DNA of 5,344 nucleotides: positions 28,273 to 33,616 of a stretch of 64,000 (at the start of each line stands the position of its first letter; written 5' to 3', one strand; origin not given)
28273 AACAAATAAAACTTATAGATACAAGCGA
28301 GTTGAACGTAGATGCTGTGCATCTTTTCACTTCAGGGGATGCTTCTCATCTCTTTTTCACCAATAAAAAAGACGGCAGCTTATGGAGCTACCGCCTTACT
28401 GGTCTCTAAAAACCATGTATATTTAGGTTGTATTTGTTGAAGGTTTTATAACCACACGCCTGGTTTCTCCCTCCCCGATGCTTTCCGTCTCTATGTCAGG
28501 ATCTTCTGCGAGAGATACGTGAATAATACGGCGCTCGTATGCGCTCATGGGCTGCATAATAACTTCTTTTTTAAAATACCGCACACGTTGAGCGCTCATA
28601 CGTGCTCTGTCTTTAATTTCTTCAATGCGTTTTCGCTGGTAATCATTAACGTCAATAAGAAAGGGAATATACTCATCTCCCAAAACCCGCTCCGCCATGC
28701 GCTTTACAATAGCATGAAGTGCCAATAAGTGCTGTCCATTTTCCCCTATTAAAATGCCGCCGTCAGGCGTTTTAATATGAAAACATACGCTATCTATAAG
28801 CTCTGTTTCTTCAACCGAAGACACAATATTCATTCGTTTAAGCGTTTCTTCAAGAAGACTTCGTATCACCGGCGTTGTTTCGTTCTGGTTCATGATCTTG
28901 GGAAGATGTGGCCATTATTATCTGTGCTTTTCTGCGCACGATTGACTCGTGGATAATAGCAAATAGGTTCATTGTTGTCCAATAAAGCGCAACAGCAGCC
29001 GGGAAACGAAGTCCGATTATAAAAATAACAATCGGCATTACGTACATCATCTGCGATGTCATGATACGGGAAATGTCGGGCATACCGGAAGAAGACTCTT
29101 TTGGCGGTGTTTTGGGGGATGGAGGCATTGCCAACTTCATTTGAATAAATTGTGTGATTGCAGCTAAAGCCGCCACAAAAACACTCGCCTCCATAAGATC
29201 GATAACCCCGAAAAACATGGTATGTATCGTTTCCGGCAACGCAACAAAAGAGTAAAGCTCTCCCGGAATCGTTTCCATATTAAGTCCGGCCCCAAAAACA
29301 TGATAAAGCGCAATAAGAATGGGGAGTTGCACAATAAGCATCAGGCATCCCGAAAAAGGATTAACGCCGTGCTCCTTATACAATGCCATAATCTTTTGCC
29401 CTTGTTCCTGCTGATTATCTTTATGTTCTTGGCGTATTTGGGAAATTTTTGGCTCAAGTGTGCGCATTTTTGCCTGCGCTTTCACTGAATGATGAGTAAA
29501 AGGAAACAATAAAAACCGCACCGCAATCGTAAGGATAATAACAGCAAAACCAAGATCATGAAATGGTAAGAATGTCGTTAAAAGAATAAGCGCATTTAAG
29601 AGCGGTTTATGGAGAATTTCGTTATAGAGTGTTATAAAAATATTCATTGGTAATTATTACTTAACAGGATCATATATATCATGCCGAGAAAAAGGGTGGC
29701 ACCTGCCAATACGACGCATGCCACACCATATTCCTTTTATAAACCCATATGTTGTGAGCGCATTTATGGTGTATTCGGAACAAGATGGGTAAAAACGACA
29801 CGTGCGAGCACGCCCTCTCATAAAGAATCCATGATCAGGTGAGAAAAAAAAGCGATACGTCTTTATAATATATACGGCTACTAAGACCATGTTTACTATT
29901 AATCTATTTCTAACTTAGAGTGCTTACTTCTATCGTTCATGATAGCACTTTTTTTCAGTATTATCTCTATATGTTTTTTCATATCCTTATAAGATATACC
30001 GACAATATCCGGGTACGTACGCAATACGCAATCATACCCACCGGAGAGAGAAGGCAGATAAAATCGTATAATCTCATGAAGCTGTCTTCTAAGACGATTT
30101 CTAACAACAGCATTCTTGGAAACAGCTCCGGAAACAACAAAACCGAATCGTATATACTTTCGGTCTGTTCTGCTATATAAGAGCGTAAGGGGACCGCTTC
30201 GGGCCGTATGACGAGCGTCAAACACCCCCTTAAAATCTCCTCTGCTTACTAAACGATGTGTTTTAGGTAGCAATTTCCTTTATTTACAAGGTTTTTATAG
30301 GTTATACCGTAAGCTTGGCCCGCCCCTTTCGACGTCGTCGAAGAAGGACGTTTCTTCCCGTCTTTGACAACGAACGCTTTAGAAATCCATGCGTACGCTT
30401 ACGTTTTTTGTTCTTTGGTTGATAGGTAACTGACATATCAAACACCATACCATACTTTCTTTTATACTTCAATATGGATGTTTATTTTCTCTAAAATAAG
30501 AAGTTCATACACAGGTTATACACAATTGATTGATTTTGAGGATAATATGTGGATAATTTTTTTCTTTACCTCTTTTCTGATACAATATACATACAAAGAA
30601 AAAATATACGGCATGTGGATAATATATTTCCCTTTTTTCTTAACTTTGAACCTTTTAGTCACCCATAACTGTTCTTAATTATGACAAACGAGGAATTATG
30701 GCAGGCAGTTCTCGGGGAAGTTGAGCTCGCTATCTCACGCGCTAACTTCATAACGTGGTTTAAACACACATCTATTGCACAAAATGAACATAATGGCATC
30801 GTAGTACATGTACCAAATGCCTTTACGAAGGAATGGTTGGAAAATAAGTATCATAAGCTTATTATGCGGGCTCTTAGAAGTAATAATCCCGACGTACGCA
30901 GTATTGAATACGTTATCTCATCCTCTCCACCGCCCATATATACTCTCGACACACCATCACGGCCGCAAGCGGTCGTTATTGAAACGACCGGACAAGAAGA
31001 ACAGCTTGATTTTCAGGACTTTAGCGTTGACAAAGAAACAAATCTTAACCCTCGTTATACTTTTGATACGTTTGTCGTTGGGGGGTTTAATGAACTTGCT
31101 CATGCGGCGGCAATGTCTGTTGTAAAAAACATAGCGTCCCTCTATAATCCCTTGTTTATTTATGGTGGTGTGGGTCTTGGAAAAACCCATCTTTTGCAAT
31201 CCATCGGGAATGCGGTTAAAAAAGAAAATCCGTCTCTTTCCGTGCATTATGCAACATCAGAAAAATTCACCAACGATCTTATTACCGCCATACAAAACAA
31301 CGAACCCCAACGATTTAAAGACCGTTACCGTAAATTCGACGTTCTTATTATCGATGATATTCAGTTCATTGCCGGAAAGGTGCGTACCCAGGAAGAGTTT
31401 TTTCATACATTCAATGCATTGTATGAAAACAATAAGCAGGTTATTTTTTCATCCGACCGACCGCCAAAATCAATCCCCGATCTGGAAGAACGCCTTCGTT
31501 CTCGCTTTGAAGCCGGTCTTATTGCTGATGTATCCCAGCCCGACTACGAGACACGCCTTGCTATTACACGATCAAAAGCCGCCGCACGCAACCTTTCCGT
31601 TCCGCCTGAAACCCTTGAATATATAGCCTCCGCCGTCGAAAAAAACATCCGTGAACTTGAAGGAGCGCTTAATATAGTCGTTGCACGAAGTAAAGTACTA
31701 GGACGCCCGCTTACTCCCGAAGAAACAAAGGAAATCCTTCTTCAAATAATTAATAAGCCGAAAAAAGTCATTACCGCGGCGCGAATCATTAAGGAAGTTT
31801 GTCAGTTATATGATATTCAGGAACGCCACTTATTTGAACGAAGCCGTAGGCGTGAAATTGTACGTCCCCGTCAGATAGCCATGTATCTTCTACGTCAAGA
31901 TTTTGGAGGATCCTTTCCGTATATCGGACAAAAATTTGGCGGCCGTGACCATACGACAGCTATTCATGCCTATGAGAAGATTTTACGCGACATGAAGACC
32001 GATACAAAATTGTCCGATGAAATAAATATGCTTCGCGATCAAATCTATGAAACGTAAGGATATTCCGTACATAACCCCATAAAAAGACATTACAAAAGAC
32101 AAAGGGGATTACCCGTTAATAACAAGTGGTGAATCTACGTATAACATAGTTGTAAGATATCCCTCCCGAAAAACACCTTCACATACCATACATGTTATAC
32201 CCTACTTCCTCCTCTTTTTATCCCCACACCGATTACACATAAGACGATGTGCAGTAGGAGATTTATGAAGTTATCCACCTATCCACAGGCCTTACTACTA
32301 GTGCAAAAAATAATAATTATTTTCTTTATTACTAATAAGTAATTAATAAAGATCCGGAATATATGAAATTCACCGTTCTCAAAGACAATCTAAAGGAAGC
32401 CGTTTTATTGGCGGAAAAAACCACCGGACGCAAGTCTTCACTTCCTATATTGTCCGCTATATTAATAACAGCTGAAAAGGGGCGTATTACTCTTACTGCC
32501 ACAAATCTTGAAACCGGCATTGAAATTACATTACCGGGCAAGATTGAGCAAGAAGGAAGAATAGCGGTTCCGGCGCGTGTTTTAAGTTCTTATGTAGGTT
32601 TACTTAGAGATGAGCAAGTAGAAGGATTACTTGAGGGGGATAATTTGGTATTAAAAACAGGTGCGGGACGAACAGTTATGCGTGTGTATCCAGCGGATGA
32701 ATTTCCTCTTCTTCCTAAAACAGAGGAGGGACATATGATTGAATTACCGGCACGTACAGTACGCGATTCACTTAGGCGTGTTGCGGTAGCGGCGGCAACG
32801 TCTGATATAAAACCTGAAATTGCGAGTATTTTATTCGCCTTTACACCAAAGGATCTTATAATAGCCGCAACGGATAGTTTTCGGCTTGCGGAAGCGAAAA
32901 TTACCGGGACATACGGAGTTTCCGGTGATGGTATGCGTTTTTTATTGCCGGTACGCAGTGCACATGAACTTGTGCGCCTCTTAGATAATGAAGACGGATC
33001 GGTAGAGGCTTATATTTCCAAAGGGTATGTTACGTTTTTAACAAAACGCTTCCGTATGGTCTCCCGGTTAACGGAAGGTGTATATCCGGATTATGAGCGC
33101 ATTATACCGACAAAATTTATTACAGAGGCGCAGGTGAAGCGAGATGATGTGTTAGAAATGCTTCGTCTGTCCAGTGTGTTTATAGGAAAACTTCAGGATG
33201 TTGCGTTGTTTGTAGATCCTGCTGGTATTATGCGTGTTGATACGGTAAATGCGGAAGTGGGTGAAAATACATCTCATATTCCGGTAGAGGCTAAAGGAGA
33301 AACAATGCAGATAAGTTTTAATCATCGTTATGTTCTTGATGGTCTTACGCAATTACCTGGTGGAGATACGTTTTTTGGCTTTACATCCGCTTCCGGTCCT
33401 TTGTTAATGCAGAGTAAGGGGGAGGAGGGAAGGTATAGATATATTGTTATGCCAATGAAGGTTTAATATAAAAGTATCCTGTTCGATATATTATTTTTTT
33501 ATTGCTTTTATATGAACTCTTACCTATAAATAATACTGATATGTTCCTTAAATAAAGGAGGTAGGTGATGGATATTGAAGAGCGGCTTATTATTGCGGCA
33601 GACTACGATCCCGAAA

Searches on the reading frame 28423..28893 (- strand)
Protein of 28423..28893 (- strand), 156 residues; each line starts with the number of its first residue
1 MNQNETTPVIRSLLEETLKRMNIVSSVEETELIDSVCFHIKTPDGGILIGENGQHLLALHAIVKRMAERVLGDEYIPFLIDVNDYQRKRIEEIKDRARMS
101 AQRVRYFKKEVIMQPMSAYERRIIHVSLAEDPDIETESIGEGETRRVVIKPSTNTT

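Call 67: search_protein_families(library=pfam, proteins=[window:28423-28893:-], max_evalue=0.001)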
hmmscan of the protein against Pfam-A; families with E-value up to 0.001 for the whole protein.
window:28423-28893:- (156 aa): 2 families
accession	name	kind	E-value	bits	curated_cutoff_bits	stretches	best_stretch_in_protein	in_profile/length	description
PF01424.28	R3H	-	1.1e-14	54.6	26.8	1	96-151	6-60/60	R3H domain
PF13083.13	KH_KhpA-B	-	4.2e-05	23.8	32.1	1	10-69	4-64/73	KhpA/KhpB, KH domain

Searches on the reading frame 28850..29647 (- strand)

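Call 67: search_protein_families(library=pfam, proteins=[window:28850-29647:-], max_evalue=0.001)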
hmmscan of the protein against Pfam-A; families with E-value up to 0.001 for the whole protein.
window:28850-29647:- (265 aa): 1 family
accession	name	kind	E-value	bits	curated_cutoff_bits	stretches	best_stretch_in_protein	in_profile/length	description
PF02096.25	60KD_IMP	-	3.1e-49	167.5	35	1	33-238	2-162/163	60Kd inner membrane protein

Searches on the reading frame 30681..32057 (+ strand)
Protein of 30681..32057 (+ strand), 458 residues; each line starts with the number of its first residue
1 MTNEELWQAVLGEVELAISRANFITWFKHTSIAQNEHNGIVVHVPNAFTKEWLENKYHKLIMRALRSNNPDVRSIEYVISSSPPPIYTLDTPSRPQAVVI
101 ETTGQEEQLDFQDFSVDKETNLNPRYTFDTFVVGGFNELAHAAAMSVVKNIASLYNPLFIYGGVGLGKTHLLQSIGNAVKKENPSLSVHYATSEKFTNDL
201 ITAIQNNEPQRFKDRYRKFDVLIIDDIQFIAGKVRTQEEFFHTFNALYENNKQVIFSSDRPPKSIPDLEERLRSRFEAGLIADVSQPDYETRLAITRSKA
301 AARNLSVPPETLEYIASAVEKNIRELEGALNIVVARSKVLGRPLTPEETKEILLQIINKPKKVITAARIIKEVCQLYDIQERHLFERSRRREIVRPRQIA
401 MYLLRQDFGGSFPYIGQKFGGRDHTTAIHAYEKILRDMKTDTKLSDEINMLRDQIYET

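Call 67: search_protein_families(library=pfam, proteins=[window:30681-32057:+], max_evalue=0.001)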
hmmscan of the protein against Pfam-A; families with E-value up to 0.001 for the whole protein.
window:30681-32057:+ (458 aa): 7 families
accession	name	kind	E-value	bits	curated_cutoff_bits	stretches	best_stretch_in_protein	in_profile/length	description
PF00308.24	Bac_DnaA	-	9.1e-70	234.5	23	1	122-282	1-161/162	Bacterial DnaA ATPAse domain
PF08299.17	Bac_DnaA_C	-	8.7e-25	87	31.5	1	368-434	3-69/69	Bacterial dnaA protein helix-turn-helix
PF11638.13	DnaA_N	-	1.6e-13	50.6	24.6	1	4-66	1-64/65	DnaA N-terminal domain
PF01695.23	IstB_IS21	-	1.2e-08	35.2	24.1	1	158-257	95-192/238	IstB-like ATP binding protein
PF00004.35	AAA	-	1.2e-05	26.2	21.2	1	159-277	2-128/131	ATPase family associated with various cellular activities (AAA)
PF13401.12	AAA_22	-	8e-05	23.4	27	0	158-249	8-109/130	AAA domain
PF13173.12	AAA_14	-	0.00019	21.9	27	1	157-276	4-115/129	AAA domain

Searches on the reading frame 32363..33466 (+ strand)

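Call 67: search_protein_families(library=pfam, proteins=[window:32363-33466:+], max_evalue=0.001)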
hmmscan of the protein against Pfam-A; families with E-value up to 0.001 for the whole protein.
window:32363-33466:+ (367 aa): 3 families
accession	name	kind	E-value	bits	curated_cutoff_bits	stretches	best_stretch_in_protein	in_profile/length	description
PF00712.24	DNA_pol3_beta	-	6.2e-21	75.2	24.4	1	1-118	1-120/120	DNA polymerase III beta subunit, N-terminal domain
PF02767.21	DNA_pol3_beta_2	-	1.3e-20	74.2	27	1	128-243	2-116/116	DNA polymerase III beta subunit, central domain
PF02768.20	DNA_pol3_beta_3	-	5.2e-15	55.7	27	1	246-365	2-120/121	DNA polymerase III beta subunit, C-terminal domain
